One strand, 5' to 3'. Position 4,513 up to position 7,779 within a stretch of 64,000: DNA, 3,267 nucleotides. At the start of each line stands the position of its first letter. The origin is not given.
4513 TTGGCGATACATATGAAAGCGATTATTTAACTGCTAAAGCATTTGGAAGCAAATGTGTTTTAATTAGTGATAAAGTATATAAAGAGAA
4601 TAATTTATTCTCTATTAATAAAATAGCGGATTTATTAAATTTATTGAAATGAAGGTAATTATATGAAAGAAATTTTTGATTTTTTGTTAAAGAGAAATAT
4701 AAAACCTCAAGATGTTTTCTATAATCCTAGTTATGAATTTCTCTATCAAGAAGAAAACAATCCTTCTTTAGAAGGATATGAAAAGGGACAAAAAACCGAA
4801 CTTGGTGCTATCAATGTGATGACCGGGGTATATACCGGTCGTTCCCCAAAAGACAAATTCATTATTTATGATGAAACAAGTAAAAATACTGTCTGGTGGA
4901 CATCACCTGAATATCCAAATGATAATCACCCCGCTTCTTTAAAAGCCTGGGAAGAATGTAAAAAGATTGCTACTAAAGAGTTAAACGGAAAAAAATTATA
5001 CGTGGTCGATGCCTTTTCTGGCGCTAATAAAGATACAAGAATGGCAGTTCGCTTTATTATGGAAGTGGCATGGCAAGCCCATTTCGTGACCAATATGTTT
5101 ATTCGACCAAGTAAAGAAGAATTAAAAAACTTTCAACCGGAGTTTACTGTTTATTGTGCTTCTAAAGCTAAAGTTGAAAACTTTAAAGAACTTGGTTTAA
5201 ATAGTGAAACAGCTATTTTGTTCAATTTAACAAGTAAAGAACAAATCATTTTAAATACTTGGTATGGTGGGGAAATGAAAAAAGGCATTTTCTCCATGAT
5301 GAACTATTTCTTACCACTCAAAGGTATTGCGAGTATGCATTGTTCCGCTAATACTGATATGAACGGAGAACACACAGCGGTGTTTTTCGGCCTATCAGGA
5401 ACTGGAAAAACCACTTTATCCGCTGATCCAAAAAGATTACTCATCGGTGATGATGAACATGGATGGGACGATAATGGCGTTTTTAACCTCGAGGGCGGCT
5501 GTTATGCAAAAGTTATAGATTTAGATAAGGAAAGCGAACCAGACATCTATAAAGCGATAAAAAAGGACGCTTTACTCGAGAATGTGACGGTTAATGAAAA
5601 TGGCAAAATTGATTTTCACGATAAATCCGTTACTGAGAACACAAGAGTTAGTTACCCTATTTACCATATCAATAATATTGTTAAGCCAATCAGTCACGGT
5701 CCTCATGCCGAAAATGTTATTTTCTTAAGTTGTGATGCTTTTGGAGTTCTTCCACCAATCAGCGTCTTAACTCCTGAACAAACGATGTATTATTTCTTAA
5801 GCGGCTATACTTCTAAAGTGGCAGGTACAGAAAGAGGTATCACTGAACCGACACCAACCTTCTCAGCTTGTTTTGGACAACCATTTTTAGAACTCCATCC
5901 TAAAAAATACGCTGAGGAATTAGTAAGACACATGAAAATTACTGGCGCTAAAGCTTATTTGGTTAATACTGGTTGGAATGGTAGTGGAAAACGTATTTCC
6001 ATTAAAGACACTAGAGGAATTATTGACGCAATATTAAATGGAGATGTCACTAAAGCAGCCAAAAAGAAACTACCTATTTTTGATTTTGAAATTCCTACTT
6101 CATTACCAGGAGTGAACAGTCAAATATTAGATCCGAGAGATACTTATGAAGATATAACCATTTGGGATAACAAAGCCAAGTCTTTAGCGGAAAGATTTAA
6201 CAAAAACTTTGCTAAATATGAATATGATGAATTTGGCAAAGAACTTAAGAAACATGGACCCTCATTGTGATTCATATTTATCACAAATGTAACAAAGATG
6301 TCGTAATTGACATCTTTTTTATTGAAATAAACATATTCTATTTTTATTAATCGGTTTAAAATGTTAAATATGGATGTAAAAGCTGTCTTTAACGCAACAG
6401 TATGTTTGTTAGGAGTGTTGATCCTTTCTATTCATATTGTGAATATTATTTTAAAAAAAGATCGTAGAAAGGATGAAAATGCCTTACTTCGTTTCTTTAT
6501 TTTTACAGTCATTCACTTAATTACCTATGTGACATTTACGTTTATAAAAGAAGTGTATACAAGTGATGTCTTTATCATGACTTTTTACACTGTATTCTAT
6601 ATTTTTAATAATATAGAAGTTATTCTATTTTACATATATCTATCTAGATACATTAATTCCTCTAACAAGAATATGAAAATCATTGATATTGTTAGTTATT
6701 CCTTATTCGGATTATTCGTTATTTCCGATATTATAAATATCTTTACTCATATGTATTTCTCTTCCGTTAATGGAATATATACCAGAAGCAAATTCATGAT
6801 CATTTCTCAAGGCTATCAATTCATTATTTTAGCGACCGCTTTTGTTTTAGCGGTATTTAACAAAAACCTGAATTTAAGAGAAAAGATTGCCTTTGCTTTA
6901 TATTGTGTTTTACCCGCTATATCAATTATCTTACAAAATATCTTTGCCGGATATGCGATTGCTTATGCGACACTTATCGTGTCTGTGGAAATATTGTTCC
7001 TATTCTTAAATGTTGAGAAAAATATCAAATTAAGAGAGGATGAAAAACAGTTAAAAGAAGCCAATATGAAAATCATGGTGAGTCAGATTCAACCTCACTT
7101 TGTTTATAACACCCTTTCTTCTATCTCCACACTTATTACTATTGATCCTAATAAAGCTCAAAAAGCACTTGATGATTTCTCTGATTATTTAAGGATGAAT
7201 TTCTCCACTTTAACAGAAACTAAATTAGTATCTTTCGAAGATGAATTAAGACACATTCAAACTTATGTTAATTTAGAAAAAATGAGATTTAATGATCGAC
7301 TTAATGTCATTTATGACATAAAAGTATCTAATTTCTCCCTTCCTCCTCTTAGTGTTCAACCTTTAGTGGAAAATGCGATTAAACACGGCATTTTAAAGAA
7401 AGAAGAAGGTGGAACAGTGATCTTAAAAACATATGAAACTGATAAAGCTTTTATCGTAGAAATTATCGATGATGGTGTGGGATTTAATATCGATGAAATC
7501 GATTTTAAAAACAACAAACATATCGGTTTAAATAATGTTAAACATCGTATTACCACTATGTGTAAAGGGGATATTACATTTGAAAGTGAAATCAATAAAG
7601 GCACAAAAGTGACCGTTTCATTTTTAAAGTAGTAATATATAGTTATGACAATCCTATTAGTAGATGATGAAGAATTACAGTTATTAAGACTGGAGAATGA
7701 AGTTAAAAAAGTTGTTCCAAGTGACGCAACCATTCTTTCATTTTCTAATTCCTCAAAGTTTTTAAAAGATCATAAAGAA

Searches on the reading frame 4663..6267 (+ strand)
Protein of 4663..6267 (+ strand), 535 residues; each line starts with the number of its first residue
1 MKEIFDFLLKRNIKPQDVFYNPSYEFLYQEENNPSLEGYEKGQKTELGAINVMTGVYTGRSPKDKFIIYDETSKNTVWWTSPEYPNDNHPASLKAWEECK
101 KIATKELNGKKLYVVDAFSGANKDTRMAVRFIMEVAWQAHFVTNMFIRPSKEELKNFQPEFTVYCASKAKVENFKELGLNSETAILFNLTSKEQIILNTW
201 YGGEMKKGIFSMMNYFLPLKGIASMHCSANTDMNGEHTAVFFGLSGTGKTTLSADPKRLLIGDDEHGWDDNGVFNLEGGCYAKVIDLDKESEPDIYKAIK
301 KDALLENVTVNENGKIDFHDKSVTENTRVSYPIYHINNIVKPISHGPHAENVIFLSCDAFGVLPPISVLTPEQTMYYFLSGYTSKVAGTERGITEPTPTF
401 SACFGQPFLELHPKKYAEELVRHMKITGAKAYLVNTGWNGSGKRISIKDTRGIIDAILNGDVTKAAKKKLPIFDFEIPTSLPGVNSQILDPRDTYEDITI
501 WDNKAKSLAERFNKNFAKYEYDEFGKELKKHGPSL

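Call 16: search_protein_families(library=pfam, proteins=[window:4663-6267:+], max_evalue=0.001)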
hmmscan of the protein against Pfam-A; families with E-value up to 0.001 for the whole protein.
window:4663-6267:+ (535 aa): 1 family
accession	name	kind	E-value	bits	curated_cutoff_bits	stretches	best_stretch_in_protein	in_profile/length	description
PF01293.25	PEPCK_ATP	-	3.6e-202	672.6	26.5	1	17-486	2-464/465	Phosphoenolpyruvate carboxykinase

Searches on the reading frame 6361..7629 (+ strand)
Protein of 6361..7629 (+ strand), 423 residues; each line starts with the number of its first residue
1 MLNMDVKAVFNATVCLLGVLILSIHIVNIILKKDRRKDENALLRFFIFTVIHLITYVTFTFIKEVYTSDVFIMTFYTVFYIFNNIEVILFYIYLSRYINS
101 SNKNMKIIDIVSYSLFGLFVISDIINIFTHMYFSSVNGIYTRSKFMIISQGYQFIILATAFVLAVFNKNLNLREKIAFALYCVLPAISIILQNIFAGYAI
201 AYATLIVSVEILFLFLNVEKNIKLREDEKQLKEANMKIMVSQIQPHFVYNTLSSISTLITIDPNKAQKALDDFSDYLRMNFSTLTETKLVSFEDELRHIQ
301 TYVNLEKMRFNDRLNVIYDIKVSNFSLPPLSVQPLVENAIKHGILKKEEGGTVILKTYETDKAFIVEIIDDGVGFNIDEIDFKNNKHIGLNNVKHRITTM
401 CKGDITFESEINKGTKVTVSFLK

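Call 16: search_protein_families(library=pfam, proteins=[window:6361-7629:+], max_evalue=0.001)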
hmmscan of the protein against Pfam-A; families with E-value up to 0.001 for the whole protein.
window:6361-7629:+ (423 aa): 2 families
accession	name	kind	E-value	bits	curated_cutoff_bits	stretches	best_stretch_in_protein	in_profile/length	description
PF06580.19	His_kinase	-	7.1e-23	81.1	25.2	1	234-314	1-81/81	Histidine kinase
PF02518.31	HATPase_c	-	2.1e-11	44.6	26.4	1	332-421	10-107/111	Histidine kinase-, DNA gyrase B-, and HSP90-like ATPase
